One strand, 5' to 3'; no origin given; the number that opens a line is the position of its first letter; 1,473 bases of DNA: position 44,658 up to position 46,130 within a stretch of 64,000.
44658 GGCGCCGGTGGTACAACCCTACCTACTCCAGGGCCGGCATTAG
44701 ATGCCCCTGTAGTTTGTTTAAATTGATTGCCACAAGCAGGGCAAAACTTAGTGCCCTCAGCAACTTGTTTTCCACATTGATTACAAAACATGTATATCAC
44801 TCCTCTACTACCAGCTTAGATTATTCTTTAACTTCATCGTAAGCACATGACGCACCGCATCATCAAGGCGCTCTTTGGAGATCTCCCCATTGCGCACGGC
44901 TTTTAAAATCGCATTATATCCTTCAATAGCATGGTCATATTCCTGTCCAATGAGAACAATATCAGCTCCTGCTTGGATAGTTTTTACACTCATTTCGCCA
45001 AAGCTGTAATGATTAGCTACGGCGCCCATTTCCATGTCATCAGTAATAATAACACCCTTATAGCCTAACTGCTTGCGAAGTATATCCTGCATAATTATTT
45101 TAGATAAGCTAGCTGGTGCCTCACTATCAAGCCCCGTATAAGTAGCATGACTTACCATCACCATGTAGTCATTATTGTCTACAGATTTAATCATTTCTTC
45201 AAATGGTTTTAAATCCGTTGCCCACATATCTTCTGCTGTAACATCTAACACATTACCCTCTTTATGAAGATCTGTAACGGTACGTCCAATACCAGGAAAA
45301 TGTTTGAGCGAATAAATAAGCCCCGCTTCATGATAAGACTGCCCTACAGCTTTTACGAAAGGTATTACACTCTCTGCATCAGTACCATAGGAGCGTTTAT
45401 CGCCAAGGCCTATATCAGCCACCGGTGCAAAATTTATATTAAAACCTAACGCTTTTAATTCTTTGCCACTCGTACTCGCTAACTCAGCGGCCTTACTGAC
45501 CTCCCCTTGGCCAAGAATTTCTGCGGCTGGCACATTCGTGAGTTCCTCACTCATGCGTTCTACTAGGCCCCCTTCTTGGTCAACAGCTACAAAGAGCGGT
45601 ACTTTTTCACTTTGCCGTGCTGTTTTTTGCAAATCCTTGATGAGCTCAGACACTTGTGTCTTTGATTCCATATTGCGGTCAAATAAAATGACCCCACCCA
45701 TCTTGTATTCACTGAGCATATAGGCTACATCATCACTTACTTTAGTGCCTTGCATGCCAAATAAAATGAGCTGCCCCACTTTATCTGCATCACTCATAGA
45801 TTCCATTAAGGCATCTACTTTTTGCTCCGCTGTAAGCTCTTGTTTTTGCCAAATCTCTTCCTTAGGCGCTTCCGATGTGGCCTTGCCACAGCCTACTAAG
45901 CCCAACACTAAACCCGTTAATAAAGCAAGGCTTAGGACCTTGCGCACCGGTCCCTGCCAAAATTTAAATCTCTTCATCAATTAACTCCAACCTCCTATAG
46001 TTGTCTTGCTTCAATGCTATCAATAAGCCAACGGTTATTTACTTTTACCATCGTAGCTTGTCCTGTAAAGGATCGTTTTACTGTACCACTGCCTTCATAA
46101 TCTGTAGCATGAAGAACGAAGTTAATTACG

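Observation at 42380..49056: Tandem cluster of six zinc-ribbon / hypervariable-linker membrane proteins (four DUF805-type) around a GH3 lipoprotein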

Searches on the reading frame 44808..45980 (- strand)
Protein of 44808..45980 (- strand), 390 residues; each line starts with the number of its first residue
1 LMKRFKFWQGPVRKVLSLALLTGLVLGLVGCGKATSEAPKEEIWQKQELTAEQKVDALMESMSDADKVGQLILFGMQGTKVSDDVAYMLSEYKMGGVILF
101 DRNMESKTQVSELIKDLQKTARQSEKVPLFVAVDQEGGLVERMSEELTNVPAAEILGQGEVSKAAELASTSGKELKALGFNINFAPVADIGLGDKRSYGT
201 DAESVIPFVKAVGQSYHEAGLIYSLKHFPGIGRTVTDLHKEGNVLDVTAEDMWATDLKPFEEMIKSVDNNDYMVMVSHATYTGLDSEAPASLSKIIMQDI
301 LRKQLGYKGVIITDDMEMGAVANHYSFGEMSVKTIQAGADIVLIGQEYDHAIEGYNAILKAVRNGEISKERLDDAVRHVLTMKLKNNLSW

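Call 3: search_protein_families(library=pfam, proteins=[window:44808-45980:-], max_evalue=0.01)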
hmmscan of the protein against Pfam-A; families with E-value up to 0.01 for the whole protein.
window:44808-45980:- (390 aa): 2 families
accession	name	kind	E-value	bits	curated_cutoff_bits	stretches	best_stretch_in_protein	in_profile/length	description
PF00933.27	Glyco_hydro_3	-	3.4e-73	247.3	27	1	66-381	4-315/316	Glycosyl hydrolase family 3 N terminal domain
PF08444.16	Gly_acyl_tr_C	-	0.0033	18.1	27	0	73-153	3-79/89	Aralkyl acyl-CoA:amino acid N-acyltransferase, C-terminal region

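Call 4: search_protein_families(library=ncbifam, proteins=[window:44808-45980:-], max_evalue=0.01)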
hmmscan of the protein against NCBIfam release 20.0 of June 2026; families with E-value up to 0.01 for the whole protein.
window:44808-45980:- (390 aa): 8 families
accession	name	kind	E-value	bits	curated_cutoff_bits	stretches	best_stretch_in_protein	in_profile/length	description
NF003740.0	PRK05337.1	equivalog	6.9e-59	199.7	207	1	72-375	5-307/340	beta-N-acetylhexosaminidase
NF011678.0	PRK15098.1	equivalog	1.5e-21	76.6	666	1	35-384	15-354/765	beta-glucosidase BglX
NF052331.1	Bet13-16Glucosase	equivalog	3.1e-16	58.7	1330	1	44-385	5-332/750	exo-beta-d-1,3/1,6-glucosidase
NF041776.1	xylosidase_Xyl3A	equivalog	8.2e-16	57.1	1250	1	241-383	183-318/846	xylan 1,4-beta-xylosidase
NF052329.1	XyloArabinsidase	equivalog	2.3e-12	45.8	1050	1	165-385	127-343/750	beta-xylosidase/alpha-l-arabinosidase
NF041579.1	betaxyl_Flavo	equivalog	8.7e-10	37.4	1350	1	161-386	97-333/716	beta-xylosidase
NF041610.1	alph_arabinopyran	equivalog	3.3e-06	25.6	1300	1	219-382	136-274/738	exo-alpha-(1->6)-L-arabinopyranosidase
NF052330.1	BetGlucosiCelf0468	equivalog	5.5e-06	24.9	1300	1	247-382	157-276/817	beta-d-glucosidase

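Call 15: search_solved_structures(query=window:44808-45980:-, max_evalue=1e-10)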
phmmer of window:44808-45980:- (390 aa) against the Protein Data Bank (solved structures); distinct sequences matched with E-value up to 1e-10: 32.
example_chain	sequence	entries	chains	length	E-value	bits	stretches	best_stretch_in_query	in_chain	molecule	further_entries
6k5j_A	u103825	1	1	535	8.8e-63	216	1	65-385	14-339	GH3 beta-N-acetylglucosaminidase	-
4zm6_A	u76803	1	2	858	8.6e-49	170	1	67-383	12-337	N-acetyl-beta-D glucosaminidase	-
3bmx_A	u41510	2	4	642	5.8e-43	150.9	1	59-387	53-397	Uncharacterized lipoprotein ybbD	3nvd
3lk6_A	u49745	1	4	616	3.8e-42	148.2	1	78-387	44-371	Lipoprotein ybbD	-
4gyj_A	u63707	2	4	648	4e-42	148.1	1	78-387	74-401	Uncharacterized lipoprotein ybbD | Glycoside Hydrolase NagZ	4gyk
3tev_A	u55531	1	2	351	3.2e-39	138.5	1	63-344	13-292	Glycosyl hyrolase, family 3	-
3wo8_A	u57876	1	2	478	1.7e-36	129.6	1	69-379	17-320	Beta-N-acetylglucosaminidase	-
7vi6_A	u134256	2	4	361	9.1e-35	123.9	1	73-346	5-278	Beta-N-acetylhexosaminidase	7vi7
5bu9_A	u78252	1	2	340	1.1e-34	123.6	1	64-383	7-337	Beta-N-acetylhexosaminidase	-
6gfv_A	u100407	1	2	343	1.1e-34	123.6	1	62-385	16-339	Probable conserved lipoprotein LpqI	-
4gvf_A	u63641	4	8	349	1.7e-34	123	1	72-352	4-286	Beta-hexosaminidase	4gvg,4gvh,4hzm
4gvi_A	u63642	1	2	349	8.2e-34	120.8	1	72-352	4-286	Beta-hexosaminidase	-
5bza_A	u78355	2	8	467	6.2e-32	114.6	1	82-378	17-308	Beta-N-acetylhexosaminidase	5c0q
1y65_A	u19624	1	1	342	2.2e-31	112.7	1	77-355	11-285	Beta-hexosaminidase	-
1tr9_A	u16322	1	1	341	2.3e-31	112.7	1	77-355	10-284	Beta-hexosaminidase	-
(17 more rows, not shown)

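Call 31: find_related_loci(query=window:44808-45980:-, collection=genome_contigs, flank=8000)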
Query window:44808-45980:- (390 aa) in genome_contigs; peptide patterns used: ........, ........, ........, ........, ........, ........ (x = any residue, [..] = any of these).
359 stretches matched a pattern; 326 encode a relative of the query (tblastn E <= 1e-3); the best 80 are kept; 79 distinct loci.
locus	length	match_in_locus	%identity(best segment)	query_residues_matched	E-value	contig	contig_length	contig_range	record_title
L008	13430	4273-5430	74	1-390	0e+0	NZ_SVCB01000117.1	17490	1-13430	MAG: Veillonella sp. isolate SIG243 k141_607382, whole genome shotgun sequence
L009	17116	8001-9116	75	18-390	0e+0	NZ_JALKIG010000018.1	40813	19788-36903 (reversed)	Veillonella sp. KGMB01456 KGMB01456_contig00018, whole genome shotgun sequence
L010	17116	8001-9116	74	18-390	0e+0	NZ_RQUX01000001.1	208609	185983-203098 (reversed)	Veillonella ratti strain ATCC 17746 contig_0001, whole genome shotgun sequence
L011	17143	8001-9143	51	12-388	9e-127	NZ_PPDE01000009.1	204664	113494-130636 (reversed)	Veillonella atypica KON strain ATCC 17744 Contig_9_len_204664, whole genome shotgun sequence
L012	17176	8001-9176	49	3-388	2e-126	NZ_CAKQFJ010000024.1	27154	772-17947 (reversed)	MAG: uncultured Veillonella sp. isolate REFINED_METABAT215_TOP10_CONTIGS_1500_ASSEMBLY_K77_MERGED__Hadza_MoBio_hadza-E-H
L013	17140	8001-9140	51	13-388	3e-126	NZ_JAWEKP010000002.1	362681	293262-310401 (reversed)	MAG: Veillonella sp. isolate N4_208_021G1_dasN4_208_021G1_abawaca.6 N4_208_021G1_scaffold_1, whole genome shotgun sequen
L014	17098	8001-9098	53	17-384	5e-126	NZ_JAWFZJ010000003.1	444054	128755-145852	MAG: Veillonella parvula isolate N1_003_086G1_dasN1_003_086G1_abawaca.2 b003-d086_scaffold_2, whole genome shotgun seque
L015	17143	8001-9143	50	12-388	6e-126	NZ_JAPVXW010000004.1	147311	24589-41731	Veillonella sp. 27098_8_77 contig00004, whole genome shotgun sequence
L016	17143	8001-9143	51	12-388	6e-126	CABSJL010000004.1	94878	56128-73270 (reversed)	MAG TPA_asm: uncultured Veillonella sp. isolate MGYG-HGUT-02646 genome assembly, contig: GUT_GENOME156969_4, whole genom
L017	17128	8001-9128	51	13-384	7e-126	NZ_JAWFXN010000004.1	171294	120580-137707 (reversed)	MAG: Veillonella parvula isolate S2_018_000G1_dasS2_018_000G1_maxbin2.maxbin.013 S2_018_000G1_scaffold_58, whole genome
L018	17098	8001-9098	52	17-384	2e-125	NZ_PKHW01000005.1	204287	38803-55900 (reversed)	Veillonella parvula strain UMB0371 ERR1203608.17957_1_20.5, whole genome shotgun sequence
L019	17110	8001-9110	52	17-389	2e-125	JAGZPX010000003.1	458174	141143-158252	MAG: Veillonella parvula isolate L3_072_243G1_dasL3_072_243G1_maxbin2.maxbin.003 L3_072_243G1_scaffold_9, whole genome s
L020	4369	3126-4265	51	13-388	7e-127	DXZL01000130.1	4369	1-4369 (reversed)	MAG TPA_asm: Veillonella sp. isolate HRGM_Genome_0343 HRGM_Genome_0343_130, whole genome shotgun sequence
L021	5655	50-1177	50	13-384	1e-125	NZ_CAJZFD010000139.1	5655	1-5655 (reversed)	MAG: uncultured Veillonella sp. isolate SRR2037091_bin.2_metaWRAP_v1.1_MAG, whole genome shotgun sequence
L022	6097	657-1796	50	13-388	1e-125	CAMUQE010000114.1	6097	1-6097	MAG TPA_asm: Veillonella parvula isolate SRR8786266_bin.5_metaWRAP_v1.3_MAG genome assembly, contig: ERZ11772367.968, wh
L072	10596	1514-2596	49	39-384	2e-109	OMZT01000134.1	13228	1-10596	uncultured Veillonellaceae bacterium isolate RUG114 genome assembly, contig: k87_30758236, whole genome shotgun sequence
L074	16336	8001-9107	47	15-384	1e-106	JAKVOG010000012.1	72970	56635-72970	MAG: Selenomonas sp. isolate UW_MP_SELEN1_1 Ga0455831_116, whole genome shotgun sequence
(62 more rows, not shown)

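Call 36: search_protein_families(library=pfam, proteins=[L074:1986-5318:+, L074:5311-6264:+, L074:6289-7932:+, L074:7929-9122:+, L074:9158-10450:+, L074:10437-11108:+, L072:463-1317:+, L072:2632-3198:+, L072:3165-3725:+, L072:3750-4517:+], max_evalue=0.01)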
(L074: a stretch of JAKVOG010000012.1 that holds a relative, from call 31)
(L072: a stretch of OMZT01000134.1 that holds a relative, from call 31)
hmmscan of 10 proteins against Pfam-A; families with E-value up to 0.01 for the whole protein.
L074:1986-5318:+ (1110 aa): 1 family
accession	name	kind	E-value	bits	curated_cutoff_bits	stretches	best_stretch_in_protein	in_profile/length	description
PF06723.19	MreB_Mbl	-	5.3e-06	25.9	27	1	785-822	145-180/327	MreB/Mbl protein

L074:5311-6264:+ (317 aa): 0 families

L074:6289-7932:+ (547 aa): 1 family
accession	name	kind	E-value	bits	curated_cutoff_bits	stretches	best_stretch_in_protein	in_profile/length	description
PF14504.11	CAP_assoc_N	-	2.3e-07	31.1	29.3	1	300-393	1-98/140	CAP-associated N-terminal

L074:7929-9122:+ (397 aa): 1 family
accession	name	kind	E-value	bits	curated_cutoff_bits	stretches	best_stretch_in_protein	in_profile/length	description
PF00933.27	Glyco_hydro_3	-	8.2e-79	265.7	27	1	76-391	4-316/316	Glycosyl hydrolase family 3 N terminal domain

L074:9158-10450:+ (430 aa): 5 families
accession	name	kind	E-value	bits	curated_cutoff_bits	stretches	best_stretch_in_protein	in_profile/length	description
PF13365.12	Trypsin_2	-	6.4e-25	89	27.6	1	129-338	1-144/144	Trypsin-like peptidase domain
PF00089.32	Trypsin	-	2.5e-15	57.3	20.6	1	239-366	85-219/220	Trypsin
PF02907.21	Peptidase_S29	-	2e-05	24.8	25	1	300-361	85-144/149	Hepatitis C virus NS3 protease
PF10459.15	Peptidase_S46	-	5.4e-05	22.5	22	0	318-339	629-650/698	Peptidase S46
PF05579.19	Peptidase_S32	-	0.0058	16.3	24.7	0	320-350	206-234/297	Equine arteritis virus serine endopeptidase S32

L074:10437-11108:+ (223 aa): 8 families
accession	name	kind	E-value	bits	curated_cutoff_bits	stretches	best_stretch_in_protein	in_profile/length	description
PF05656.20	DUF805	-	5.6e-21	75.5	25.7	1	108-216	1-111/111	Protein of unknown function (DUF805)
PF13240.11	Zn_Ribbon_1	-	5e-08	32.9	25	1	16-38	1-23/23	zinc-ribbon domain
PF13248.11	Zn_ribbon_3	-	1.2e-05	25.1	27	1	17-35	5-23/26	zinc-ribbon domain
PF12773.13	DZR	-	2.2e-05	24.9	27.3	1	15-35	25-45/45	Double zinc ribbon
PF22747.2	Zn_ribbon_DUF2089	-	0.0022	18.5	27.6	1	17-41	1-25/32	DUF2089 zinc ribbon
PF03379.19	CcmB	-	0.0024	17.8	24.9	1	130-190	135-196/215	CcmB protein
PF17032.10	Zn_ribbon_15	-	0.0058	17.9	28.9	0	9-35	47-73/73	zinc-ribbon family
PF18912.6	DZR_2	-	0.0082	16.4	27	0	8-34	30-55/56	Double zinc ribbon domain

L072:463-1317:+ (284 aa): 3 families
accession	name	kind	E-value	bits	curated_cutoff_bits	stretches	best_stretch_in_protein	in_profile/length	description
PF14534.12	DUF4440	-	9.1e-06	26.5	25.2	1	211-276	43-107/107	Domain of unknown function (DUF4440)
PF18912.6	DZR_2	-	0.0011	19.2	27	1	11-56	9-55/56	Double zinc ribbon domain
PF12773.13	DZR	-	0.0023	18.5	27.3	1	12-57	1-45/45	Double zinc ribbon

L072:2632-3198:+ (188 aa): 5 families
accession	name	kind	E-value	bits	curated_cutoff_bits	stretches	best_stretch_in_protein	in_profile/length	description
PF13248.11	Zn_ribbon_3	-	1e-12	47.5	27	2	111-132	3-24/26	zinc-ribbon domain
PF13240.11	Zn_Ribbon_1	-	2.5e-11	43.4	25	1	161-183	1-23/23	zinc-ribbon domain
PF12773.13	DZR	-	2.8e-09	37.4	27.3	1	113-180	1-45/45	Double zinc ribbon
PF18912.6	DZR_2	-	2.4e-05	24.5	27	1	158-185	20-48/56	Double zinc ribbon domain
PF17032.10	Zn_ribbon_15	-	0.0055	17.9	28.9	0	121-180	34-73/73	zinc-ribbon family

L072:3165-3725:+ (186 aa): 0 families

L072:3750-4517:+ (255 aa): 3 families
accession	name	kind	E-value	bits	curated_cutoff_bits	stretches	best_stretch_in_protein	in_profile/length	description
PF00641.23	Zn_ribbon_RanBP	-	9.2e-06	25.3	27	1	172-198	2-29/30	Zn-finger in Ran binding protein and others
PF12773.13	DZR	-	6.2e-05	23.5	27.3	0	177-221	1-45/45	Double zinc ribbon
PF07282.18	Cas12f1-like_TNB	-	0.0094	16.5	26.3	0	217-242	31-51/60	Cas12f1-like, TNB domain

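Call 48: search_solved_structures(query=window:44808-45980:-, max_evalue=1e-40, show_alignments=3)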
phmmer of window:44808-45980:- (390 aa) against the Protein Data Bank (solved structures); distinct sequences matched with E-value up to 1e-40: 5.
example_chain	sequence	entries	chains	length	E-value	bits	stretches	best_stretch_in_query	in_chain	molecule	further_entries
6k5j_A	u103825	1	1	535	8.8e-63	216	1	65-385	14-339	GH3 beta-N-acetylglucosaminidase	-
4zm6_A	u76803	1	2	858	8.6e-49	170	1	67-383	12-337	N-acetyl-beta-D glucosaminidase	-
3bmx_A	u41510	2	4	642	5.8e-43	150.9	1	59-387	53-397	Uncharacterized lipoprotein ybbD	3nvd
3lk6_A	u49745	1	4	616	3.8e-42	148.2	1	78-387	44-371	Lipoprotein ybbD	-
4gyj_A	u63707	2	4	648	4e-42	148.1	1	78-387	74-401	Uncharacterized lipoprotein ybbD | Glycoside Hydrolase NagZ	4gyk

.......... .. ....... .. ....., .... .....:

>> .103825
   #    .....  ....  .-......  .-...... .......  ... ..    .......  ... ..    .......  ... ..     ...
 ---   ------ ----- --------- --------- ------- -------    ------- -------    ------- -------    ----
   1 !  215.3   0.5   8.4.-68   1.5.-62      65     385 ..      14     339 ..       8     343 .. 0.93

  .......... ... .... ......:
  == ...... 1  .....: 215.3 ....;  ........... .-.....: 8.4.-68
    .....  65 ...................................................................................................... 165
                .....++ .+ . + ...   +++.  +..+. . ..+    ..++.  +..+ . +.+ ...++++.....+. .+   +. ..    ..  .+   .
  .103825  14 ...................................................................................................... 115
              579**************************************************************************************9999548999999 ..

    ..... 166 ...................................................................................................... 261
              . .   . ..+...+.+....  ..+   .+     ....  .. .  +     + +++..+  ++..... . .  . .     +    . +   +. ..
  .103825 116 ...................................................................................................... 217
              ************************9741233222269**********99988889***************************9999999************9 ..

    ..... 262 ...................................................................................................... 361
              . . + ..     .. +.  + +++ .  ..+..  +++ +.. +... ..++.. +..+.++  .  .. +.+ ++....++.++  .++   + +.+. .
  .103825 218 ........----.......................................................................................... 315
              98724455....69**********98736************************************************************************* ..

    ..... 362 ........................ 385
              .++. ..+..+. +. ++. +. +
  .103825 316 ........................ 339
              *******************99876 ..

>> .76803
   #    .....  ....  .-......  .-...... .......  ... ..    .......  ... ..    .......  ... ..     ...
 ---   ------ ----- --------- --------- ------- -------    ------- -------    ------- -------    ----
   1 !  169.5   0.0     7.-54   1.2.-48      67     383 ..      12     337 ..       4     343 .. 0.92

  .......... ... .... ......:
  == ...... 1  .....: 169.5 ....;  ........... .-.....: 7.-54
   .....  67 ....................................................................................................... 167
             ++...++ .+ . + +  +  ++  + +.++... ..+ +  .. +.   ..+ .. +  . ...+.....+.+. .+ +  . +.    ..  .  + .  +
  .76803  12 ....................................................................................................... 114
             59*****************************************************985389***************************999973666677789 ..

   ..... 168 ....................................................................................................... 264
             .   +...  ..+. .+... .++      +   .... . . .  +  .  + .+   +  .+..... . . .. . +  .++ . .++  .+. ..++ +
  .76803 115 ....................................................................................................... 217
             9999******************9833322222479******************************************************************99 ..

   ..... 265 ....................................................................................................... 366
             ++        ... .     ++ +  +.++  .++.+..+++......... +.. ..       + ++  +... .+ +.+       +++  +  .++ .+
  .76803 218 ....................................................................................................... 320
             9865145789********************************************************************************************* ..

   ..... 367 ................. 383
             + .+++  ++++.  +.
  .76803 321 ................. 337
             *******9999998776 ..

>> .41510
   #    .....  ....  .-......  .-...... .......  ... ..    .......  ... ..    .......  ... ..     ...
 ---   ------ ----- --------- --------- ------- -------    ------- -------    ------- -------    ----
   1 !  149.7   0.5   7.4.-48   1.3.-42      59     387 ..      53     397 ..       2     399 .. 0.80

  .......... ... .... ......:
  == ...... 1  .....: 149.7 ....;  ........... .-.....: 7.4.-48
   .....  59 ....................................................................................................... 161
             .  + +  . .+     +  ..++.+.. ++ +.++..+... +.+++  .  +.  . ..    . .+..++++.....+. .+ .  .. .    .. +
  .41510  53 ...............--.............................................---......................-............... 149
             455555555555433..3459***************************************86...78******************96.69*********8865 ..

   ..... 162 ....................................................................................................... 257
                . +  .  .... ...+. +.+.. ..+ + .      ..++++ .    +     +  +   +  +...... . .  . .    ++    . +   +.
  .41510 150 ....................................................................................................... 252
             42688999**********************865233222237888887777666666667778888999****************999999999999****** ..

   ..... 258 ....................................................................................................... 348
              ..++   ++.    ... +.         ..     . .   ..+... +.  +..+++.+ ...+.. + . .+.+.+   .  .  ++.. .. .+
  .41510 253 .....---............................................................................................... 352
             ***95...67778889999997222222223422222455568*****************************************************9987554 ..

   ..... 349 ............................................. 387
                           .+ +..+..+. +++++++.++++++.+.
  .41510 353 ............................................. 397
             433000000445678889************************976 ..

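Call 68: search_protein_families(library=padloc, proteins=[window:44808-45980:-], max_evalue=0.01)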
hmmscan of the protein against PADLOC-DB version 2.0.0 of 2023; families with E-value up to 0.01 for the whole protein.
window:44808-45980:- (390 aa): 0 families

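Call 69: search_protein_families(library=phrogs, proteins=[window:44808-45980:-], max_evalue=0.001)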
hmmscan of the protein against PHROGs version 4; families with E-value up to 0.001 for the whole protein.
window:44808-45980:- (390 aa): 0 families
